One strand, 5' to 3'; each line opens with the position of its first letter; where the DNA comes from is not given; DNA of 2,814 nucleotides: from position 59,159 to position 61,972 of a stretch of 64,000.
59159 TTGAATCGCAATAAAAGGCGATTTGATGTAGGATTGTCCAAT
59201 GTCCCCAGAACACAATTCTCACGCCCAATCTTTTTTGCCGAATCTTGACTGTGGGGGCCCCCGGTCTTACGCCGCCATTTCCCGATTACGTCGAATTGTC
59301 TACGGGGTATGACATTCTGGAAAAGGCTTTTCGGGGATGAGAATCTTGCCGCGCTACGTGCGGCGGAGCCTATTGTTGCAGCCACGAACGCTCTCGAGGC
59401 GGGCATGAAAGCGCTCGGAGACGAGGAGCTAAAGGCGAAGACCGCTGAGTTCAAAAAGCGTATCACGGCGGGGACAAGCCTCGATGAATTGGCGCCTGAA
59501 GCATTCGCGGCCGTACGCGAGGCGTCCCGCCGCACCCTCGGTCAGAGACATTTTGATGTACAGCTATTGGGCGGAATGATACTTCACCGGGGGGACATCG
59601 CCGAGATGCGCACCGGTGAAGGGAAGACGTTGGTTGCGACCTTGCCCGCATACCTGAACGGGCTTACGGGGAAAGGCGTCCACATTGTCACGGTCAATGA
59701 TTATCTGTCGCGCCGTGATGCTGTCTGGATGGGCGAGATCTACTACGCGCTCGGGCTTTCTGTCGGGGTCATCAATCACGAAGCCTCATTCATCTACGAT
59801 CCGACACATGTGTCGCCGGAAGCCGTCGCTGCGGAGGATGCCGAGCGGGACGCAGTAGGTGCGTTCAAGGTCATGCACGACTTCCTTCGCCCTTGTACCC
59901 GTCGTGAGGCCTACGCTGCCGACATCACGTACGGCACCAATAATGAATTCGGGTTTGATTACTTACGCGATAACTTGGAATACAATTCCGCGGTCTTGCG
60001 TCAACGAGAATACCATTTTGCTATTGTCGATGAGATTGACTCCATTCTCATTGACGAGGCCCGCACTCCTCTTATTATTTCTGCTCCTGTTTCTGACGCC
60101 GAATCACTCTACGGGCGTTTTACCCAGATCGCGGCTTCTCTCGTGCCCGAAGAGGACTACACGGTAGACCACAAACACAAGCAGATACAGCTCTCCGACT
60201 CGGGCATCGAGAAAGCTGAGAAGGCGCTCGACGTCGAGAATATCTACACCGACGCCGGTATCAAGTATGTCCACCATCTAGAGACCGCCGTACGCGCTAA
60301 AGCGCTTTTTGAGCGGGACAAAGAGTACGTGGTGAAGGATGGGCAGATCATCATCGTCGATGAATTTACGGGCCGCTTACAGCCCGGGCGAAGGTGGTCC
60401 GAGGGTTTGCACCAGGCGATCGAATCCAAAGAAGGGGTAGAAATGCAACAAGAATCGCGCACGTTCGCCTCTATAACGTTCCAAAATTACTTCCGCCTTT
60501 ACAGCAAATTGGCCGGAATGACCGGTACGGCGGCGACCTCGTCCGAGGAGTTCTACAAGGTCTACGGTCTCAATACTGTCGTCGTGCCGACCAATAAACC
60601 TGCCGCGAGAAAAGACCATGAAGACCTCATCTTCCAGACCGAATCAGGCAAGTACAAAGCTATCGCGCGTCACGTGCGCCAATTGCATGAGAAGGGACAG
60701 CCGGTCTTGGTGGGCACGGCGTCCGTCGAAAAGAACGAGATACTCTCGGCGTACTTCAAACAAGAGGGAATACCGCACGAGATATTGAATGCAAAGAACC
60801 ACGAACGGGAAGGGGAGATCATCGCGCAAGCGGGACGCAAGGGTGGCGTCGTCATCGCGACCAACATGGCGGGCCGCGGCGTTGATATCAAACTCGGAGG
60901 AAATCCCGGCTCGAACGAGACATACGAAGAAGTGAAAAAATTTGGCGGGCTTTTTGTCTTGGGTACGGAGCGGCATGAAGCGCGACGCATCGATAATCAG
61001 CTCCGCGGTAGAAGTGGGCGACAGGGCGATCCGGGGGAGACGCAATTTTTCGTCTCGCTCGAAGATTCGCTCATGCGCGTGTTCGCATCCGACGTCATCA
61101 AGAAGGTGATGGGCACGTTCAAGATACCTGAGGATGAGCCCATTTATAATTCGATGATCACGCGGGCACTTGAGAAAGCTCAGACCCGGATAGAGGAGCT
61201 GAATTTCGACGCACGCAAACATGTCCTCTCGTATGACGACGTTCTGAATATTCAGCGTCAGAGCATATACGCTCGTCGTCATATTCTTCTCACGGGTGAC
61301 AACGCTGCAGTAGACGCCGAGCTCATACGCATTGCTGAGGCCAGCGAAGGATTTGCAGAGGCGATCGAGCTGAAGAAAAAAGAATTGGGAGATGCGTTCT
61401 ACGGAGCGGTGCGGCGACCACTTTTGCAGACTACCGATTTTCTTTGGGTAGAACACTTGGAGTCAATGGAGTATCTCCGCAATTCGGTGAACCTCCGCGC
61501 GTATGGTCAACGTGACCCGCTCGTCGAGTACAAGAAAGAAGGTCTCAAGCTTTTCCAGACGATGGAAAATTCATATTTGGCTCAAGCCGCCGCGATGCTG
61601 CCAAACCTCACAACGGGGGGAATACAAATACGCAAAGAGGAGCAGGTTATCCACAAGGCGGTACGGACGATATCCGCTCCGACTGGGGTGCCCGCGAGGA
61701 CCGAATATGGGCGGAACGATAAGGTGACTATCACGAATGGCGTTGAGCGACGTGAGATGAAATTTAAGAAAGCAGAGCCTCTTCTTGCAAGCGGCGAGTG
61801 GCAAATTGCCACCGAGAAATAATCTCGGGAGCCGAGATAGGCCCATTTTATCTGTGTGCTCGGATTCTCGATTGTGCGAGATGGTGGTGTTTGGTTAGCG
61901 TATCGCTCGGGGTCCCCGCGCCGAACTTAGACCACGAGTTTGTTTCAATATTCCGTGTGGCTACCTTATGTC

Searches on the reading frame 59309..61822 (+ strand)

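Call 15: search_protein_families(library=pfam, proteins=[window:59309-61822:+], max_evalue=0.0001)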
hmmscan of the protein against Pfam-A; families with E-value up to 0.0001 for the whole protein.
window:59309-61822:+ (837 aa): 4 families
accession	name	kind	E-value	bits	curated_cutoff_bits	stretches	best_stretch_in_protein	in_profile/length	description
PF07517.20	SecA_DEAD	-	1.2e-118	396.1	24.6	1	5-415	2-289/290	SecA DEAD-like domain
PF21090.3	P-loop_SecA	-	3.4e-79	265.6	27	2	431-534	1-104/205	SecA P-loop domain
PF07516.18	SecA_SW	-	4.8e-41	141.5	26.7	2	681-764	114-196/200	SecA Wing and Scaffold domain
PF01043.26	SecA_PP_bind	-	7.6e-41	139.6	23.5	1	265-372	3-110/110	SecA preprotein cross-linking domain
